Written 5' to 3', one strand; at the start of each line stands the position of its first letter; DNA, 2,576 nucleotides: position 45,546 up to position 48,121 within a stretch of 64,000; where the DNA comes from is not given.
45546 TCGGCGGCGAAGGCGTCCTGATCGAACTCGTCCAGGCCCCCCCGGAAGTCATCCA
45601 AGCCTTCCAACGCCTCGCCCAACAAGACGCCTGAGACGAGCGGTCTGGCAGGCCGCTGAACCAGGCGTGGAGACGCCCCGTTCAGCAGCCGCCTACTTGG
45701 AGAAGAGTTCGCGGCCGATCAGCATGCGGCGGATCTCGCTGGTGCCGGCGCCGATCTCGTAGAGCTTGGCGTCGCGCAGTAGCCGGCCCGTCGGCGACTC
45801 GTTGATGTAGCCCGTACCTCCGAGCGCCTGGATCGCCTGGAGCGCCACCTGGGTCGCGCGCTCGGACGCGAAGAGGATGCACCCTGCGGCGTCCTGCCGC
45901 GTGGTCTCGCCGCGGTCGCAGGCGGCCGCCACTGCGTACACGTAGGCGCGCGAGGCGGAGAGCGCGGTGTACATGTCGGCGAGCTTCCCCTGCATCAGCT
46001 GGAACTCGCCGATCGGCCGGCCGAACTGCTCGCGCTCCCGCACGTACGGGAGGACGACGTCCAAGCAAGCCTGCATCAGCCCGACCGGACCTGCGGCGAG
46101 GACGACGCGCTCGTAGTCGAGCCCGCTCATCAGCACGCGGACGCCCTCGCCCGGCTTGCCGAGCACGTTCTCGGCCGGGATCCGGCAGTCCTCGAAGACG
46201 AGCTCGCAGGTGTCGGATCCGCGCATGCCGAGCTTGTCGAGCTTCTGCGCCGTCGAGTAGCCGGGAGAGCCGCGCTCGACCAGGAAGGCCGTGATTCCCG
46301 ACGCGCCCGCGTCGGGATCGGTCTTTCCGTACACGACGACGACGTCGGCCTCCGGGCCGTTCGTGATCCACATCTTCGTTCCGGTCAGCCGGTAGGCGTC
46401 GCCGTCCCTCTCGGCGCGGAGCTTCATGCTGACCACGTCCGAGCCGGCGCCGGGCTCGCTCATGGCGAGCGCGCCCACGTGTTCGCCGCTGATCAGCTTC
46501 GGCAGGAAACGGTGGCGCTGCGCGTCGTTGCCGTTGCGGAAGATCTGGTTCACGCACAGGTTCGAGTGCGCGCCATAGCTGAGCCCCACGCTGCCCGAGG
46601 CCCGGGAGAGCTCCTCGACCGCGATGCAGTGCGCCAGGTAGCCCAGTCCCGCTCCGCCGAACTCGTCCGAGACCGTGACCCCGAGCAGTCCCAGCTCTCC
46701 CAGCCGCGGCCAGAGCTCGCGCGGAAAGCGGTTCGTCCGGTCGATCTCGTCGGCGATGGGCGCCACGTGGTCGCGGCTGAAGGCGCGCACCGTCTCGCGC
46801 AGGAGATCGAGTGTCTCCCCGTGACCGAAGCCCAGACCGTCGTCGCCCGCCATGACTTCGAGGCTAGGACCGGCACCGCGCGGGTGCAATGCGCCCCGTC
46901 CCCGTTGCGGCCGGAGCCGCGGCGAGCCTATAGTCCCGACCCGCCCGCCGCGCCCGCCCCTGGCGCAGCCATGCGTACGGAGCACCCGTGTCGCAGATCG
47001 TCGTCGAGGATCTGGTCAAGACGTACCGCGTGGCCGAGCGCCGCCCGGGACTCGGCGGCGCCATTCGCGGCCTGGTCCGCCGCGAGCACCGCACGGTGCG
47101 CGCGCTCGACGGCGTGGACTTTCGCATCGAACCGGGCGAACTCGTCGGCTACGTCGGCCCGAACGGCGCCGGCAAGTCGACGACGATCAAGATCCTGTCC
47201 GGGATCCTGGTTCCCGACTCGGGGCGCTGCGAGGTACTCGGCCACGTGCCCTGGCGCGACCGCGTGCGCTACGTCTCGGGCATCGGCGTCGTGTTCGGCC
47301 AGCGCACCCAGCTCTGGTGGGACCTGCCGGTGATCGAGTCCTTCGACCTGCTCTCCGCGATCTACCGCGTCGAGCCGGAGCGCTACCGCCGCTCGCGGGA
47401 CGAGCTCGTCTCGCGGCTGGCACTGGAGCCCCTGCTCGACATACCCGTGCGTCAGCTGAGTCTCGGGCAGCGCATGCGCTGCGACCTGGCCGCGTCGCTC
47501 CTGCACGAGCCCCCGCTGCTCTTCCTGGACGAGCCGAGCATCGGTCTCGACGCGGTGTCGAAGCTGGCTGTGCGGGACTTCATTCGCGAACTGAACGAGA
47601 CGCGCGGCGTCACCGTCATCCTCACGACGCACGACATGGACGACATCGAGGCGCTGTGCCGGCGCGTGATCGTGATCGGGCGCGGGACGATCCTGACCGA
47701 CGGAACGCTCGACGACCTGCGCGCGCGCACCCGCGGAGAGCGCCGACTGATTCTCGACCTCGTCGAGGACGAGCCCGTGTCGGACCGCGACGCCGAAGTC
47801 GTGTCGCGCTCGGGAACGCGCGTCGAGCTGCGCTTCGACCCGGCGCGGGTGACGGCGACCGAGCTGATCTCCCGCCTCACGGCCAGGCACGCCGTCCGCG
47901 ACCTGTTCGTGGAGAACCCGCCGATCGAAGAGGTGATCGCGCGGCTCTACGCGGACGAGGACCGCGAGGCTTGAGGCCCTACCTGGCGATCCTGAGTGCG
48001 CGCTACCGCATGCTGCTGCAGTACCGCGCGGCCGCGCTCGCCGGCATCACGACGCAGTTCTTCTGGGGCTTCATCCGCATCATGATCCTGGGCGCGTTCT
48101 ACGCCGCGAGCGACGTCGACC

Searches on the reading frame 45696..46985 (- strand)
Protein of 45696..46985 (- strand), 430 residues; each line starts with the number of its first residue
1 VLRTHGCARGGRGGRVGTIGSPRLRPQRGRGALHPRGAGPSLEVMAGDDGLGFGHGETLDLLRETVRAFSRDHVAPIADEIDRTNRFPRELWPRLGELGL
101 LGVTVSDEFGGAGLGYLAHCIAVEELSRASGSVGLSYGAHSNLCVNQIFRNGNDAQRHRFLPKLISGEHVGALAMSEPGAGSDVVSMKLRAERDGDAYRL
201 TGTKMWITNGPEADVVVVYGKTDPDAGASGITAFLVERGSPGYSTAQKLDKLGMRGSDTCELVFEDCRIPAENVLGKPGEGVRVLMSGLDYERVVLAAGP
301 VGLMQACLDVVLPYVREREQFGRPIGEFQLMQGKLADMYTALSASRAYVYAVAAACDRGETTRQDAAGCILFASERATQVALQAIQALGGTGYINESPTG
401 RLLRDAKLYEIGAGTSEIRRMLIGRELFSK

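Call 74: search_protein_families(library=pfam, proteins=[window:45696-46985:-], max_evalue=0.0001)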
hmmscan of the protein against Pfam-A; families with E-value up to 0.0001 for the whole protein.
window:45696-46985:- (430 aa): 4 families
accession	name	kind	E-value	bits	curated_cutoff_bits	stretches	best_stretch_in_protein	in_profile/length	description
PF00441.29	Acyl-CoA_dh_1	-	5.9e-46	156.8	22.4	1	279-427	1-149/150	Acyl-CoA dehydrogenase, C-terminal domain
PF02771.21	Acyl-CoA_dh_N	-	6.2e-40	136.5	22.9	1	58-168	3-113/113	Acyl-CoA dehydrogenase, N-terminal domain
PF02770.24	Acyl-CoA_dh_M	-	1.8e-25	89.4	33.3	1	172-267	1-97/97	Acyl-CoA dehydrogenase, middle domain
PF08028.16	Acyl-CoA_dh_2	-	1.6e-15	58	22.7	1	295-410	2-127/134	Acyl-CoA dehydrogenase, C-terminal domain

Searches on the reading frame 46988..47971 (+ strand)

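Call 74: search_protein_families(library=pfam, proteins=[window:46988-47971:+], max_evalue=0.0001)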
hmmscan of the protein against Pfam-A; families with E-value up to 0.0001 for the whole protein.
window:46988-47971:+ (328 aa): 2 families
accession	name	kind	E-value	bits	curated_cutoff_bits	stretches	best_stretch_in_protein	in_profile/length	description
PF00005.33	ABC_tran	-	9.1e-24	85.1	25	1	40-183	1-135/137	ABC transporter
PF13304.12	AAA_21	-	8e-13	49.5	27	1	151-216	232-299/304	AAA domain, putative AbiEii toxin, Type IV TA system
